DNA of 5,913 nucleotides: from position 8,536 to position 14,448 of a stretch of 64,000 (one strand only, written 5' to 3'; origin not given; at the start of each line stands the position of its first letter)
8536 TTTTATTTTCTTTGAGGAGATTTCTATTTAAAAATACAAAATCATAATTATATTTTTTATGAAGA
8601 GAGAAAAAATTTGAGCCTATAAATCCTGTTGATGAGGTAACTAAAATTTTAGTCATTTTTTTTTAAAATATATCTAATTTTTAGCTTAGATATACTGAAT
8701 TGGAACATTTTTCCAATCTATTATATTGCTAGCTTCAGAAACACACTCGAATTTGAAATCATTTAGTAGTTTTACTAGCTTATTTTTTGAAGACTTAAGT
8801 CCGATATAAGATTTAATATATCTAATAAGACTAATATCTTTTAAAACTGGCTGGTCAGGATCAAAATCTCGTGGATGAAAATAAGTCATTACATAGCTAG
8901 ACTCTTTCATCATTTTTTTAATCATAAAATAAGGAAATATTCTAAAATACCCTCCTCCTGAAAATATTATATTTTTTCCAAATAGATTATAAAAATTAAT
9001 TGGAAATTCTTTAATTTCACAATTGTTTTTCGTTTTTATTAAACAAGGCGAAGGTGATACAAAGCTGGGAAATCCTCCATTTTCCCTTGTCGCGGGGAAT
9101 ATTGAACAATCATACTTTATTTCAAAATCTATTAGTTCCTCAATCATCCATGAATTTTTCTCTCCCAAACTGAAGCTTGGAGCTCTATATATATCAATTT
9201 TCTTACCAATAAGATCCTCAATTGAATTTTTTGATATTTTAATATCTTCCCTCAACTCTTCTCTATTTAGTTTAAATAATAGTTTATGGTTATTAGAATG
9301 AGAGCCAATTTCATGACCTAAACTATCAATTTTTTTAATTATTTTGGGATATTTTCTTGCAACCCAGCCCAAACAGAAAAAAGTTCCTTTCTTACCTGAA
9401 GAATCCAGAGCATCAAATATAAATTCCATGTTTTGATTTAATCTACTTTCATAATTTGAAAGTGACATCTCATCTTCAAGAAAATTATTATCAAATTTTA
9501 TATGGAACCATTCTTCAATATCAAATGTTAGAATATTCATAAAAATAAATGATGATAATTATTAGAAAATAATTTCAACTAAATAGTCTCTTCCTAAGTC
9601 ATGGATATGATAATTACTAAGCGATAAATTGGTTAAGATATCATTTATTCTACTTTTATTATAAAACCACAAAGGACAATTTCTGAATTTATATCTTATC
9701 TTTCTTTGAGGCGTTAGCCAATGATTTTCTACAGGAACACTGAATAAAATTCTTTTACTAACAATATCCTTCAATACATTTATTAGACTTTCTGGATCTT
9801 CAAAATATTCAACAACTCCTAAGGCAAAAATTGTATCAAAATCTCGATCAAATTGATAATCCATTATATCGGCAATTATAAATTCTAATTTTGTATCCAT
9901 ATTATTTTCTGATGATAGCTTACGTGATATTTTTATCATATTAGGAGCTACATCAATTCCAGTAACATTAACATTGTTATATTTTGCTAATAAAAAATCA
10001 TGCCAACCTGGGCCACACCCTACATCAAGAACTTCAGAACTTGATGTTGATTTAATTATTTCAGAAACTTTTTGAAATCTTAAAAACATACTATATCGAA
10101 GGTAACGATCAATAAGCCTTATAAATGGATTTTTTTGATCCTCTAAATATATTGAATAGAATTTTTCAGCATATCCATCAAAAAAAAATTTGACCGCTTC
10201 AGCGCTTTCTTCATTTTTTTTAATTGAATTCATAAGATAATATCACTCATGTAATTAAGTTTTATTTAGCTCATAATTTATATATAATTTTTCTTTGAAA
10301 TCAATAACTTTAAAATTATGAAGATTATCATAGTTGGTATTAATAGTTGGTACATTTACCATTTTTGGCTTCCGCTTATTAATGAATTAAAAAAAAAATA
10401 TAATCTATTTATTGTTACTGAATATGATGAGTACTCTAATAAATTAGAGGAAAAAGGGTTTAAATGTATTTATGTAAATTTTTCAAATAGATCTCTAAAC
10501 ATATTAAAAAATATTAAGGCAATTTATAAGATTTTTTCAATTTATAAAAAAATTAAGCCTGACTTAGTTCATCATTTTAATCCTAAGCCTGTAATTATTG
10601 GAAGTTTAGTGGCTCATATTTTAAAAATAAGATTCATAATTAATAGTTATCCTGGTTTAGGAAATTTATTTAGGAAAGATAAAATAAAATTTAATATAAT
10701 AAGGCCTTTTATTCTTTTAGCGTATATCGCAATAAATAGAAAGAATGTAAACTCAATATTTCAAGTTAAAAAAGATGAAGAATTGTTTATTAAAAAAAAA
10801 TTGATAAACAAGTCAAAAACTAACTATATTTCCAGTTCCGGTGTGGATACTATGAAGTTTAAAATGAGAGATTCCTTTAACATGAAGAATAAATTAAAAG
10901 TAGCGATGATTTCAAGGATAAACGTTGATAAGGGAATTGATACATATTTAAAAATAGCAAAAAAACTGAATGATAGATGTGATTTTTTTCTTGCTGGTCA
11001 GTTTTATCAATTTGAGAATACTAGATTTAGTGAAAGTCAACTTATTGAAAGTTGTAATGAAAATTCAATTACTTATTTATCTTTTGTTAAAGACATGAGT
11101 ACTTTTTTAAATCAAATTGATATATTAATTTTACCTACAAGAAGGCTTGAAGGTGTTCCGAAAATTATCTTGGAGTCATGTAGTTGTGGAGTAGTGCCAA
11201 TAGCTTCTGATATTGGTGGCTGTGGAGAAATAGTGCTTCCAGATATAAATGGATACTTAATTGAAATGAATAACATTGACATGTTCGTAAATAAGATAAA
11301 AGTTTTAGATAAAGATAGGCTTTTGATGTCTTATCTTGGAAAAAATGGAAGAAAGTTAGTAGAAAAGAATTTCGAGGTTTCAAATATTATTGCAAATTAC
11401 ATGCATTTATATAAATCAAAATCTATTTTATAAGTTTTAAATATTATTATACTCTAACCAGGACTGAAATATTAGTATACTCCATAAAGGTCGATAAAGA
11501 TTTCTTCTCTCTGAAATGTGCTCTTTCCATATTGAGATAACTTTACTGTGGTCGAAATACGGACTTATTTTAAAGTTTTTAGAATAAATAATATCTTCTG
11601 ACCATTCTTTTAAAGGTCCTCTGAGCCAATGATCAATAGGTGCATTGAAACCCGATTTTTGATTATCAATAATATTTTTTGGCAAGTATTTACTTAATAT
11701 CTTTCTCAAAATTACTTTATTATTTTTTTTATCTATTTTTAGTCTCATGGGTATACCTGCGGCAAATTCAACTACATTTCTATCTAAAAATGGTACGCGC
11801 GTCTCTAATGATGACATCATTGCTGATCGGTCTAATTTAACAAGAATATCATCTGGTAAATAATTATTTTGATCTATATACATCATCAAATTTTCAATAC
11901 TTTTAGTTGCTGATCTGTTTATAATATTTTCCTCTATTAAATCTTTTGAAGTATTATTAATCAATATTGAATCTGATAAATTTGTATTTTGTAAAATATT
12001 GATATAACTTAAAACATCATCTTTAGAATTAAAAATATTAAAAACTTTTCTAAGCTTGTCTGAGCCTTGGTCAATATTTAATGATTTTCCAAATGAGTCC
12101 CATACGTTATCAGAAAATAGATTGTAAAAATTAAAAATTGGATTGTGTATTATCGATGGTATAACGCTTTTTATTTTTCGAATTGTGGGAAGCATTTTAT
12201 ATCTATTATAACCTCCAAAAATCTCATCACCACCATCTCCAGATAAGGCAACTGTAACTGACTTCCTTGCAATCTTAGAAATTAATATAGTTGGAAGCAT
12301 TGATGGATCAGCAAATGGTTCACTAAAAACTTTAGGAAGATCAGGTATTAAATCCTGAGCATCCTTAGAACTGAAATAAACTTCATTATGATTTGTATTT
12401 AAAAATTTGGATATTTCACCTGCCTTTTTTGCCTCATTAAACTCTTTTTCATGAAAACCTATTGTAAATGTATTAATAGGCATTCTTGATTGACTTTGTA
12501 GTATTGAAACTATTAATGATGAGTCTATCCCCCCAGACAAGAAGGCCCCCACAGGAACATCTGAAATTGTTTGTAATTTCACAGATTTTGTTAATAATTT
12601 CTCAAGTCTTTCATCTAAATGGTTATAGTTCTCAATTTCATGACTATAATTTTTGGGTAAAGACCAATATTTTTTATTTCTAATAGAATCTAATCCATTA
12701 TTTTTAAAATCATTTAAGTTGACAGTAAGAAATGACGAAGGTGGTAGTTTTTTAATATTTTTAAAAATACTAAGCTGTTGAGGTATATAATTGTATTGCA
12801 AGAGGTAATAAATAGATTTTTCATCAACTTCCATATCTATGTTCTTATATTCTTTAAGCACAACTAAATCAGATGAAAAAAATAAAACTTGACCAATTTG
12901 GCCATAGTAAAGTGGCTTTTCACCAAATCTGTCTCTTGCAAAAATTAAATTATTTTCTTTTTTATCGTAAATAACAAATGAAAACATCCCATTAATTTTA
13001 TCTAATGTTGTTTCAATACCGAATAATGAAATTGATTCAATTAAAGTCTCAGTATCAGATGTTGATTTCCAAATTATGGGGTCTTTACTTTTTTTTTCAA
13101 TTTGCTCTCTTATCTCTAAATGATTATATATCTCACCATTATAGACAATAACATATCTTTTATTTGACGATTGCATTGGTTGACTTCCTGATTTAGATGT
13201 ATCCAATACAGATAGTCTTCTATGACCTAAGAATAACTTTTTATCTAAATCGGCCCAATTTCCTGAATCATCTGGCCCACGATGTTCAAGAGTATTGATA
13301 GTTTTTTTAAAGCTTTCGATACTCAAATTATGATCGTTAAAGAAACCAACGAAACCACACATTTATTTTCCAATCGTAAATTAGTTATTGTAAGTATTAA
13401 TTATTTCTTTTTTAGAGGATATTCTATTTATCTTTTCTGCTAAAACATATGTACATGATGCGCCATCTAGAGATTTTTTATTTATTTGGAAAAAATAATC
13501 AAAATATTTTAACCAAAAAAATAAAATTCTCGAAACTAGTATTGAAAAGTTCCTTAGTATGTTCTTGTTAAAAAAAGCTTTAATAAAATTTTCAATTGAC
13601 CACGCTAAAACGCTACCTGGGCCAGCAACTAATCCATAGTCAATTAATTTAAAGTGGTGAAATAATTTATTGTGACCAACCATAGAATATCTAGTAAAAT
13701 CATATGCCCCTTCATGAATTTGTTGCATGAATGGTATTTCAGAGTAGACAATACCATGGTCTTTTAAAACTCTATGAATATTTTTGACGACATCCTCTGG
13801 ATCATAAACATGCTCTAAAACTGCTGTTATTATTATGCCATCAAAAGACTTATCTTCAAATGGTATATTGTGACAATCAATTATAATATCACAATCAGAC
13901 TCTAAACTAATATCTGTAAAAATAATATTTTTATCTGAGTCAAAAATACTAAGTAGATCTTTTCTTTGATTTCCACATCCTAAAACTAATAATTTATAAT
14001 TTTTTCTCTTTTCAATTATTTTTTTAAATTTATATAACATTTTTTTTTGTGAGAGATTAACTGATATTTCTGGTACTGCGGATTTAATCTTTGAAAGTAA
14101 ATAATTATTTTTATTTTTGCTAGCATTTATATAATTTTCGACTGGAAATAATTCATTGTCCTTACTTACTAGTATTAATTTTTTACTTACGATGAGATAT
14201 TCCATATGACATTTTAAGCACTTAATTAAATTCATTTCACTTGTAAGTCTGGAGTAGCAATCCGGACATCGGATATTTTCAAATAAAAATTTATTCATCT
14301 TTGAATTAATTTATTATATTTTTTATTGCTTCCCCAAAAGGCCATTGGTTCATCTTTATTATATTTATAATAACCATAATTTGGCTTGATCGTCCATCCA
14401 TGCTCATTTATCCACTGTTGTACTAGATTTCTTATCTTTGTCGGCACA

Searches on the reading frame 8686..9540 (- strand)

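Call 74: search_protein_families(library=ncbifam, proteins=[window:8686-9540:-], max_evalue=0.00001)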
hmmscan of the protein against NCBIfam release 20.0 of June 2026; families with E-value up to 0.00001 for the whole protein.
window:8686-9540:- (284 aa): 8 families
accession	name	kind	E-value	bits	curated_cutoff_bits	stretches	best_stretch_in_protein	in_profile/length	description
TIGR03006.1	pepcterm_polyde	equivalog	1.8e-68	230.6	276.2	1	2-269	1-269/272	XrtA system polysaccharide deacetylase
TIGR02764.1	spore_ybaN_pdaB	equivalog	1.2e-20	74.1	237.4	1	28-129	11-112/191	polysaccharide deacetylase family sporulation protein PdaB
NF045821.1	PgAcgDacpgdA1_Bac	equivalog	1.2e-15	57.1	400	1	41-129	106-194/282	peptidoglycan-N-acetylglucosamine deacetylase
TIGR02873.1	spore_ylxY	hypoth_equivalog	1.5e-12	47.3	391.5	1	35-126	97-188/268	probable sporulation protein, polysaccharide deacetylase family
TIGR02884.1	spore_pdaA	equivalog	1.7e-10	41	298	1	37-123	51-138/224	delta-lactam-biosynthetic de-N-acetylase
TIGR04243.1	nodulat_NodB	equivalog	5.9e-10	39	240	1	41-115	20-94/197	chitooligosaccharide deacetylase NodB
NF045820.1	PgAcgDacpgdA_Strep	equivalog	1.2e-08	34.2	800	1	41-122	286-367/463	peptidoglycan-N-acetylglucosamine deacetylase PgdA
NF045822.1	PgAcgDacpgdA2_Bac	equivalog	5.5e-08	32.5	400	1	41-138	87-184/274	peptidoglycan-N-acetylglucosamine deacetylase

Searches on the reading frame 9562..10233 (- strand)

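Call 74: search_protein_families(library=ncbifam, proteins=[window:9562-10233:-], max_evalue=0.00001)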
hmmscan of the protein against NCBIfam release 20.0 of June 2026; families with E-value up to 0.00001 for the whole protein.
window:9562-10233:- (223 aa): 29 families (the best 25 are shown)
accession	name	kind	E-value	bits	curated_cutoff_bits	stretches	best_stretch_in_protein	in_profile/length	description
TIGR02021.1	BchM-ChlM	equivalog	3.3e-14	52.8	158.9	1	12-180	3-169/218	magnesium protoporphyrin IX methyltransferase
TIGR01983.1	UbiG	equivalog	1.9e-13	50.3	102.95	1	61-158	46-143/228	bifunctional 2-polyprenyl-6-hydroxyphenol methylase/3-demethylubiquinol 3-O-methyltransferase UbiG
TIGR02072.1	BioC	equivalog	8.5e-13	48.7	184.95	1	62-169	32-137/244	malonyl-ACP O-methyltransferase BioC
NF011650.0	PRK15068.1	equivalog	3e-12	46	209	1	50-159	108-218/324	tRNA 5-methoxyuridine(34)/uridine 5-oxyacetic acid(34) synthase CmoB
NF002463.0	PRK01683.1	equivalog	3.7e-12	46.4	297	1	60-175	27-137/258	trans-aconitate 2-methyltransferase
TIGR00452.1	TIGR00452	equivalog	2.4e-10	39.7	275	1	51-159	104-212/316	tRNA 5-methoxyuridine(34)/uridine 5-oxyacetic acid(34) synthase CmoB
NF043040.1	corrin_prot_MT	hypoth_equivalog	3.9e-10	39.5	180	1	54-137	28-116/216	corrinoid protein-associated methyltransferase CpaM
NF040703.1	cyclopro_CfaB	exception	4.5e-10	38.9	650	1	7-144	100-239/393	C17 cyclopropane fatty acid synthase CfaB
NF008405.0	PRK11207.1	equivalog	9.8e-10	38.2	218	1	46-156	12-119/198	tellurite resistance methyltransferase TehB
NF008992.0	PRK12335.1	equivalog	4.5e-09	35.9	303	1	46-157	104-211/289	SAM-dependent methyltransferase TehB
NF040539.1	AST_met_ArsM_2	exception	6.1e-09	36.1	240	1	53-158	45-155/262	putative arsinothricin biosynthesis methyltransferase ArsM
NF001244.0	PRK00216.1-5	equivalog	8.6e-09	35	216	1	55-134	39-120/236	bifunctional demethylmenaquinone methyltransferase/2-methoxy-6-polyprenyl-1,4-benzoquinol methylase UbiE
NF053839.1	CPFASynBruc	equivalog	1e-08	34.6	600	1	59-143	169-251/410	cyclopropane fatty acid synthase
TIGR04290.1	meth_Rta_06860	hypoth_equivalog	1.5e-08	34.4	300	1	53-165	37-150/226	TIGR04290 family methyltransferase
TIGR00477.1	tehB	equivalog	1.8e-08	34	219.5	1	46-156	55-161/238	tellurite resistance methyltransferase TehB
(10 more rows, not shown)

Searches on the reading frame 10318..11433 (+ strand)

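Call 9: search_protein_families(library=pfam, proteins=[window:10318-11433:+], max_evalue=0.001)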
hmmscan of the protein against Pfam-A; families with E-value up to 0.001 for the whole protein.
window:10318-11433:+ (371 aa): 3 families
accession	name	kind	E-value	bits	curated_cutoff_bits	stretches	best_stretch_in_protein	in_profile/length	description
PF00534.26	Glycos_transf_1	-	1.5e-24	86.9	26.4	1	185-346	8-171/172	Glycosyl transferases group 1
PF13692.12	Glyco_trans_1_4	-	7.9e-19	68.8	27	1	194-330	3-139/142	Glycosyl transferases group 1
PF13477.12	Glyco_trans_4_2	-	6.2e-11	43.1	23.4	1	16-147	12-135/139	Glycosyl transferase 4-like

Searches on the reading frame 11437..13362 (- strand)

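Call 9: search_protein_families(library=pfam, proteins=[window:11437-13362:-], max_evalue=0.001)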
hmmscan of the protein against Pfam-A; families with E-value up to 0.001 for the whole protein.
window:11437-13362:- (641 aa): 4 families
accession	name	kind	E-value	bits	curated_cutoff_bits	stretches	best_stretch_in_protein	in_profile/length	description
PF00733.27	Asn_synthase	-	7.8e-103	345.3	21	1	253-637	2-354/354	Asparagine synthase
PF13537.11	GATase_7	-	1e-37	129.3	25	1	47-170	1-122/123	Glutamine amidotransferase domain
PF13522.11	GATase_6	-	1.6e-37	128.9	27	1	30-165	1-130/130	Glutamine amidotransferase domain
PF12481.13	DUF3700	-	1.2e-05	25.3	27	1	117-169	123-176/228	Aluminium induced protein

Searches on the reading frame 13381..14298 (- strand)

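Call 9: search_protein_families(library=pfam, proteins=[window:13381-14298:-], max_evalue=0.001)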
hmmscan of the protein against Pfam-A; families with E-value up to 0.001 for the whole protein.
window:13381-14298:- (305 aa): 7 families
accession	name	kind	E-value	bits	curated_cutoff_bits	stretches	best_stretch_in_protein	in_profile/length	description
PF08241.18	Methyltransf_11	-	2.6e-12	47.7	21.2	1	139-185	48-94/95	Methyltransferase domain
PF13489.12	Methyltransf_23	-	1e-07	32.3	27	1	98-193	21-123/164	Methyltransferase domain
PF13847.12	Methyltransf_31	-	4.5e-07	30.1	27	1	141-187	62-110/145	Methyltransferase domain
PF13649.12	Methyltransf_25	-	1.9e-06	28.9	27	1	141-182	54-97/97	Methyltransferase domain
PF08242.18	Methyltransf_12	-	5.2e-06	27.5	30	1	146-183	59-97/98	Methyltransferase domain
PF05148.21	Methyltransf_8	-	1.3e-05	25.6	27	1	92-185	65-155/219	Hypothetical methyltransferase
PF01209.24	Ubie_methyltran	-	0.00045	20.1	20.1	1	142-186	107-151/233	ubiE/COQ5 methyltransferase family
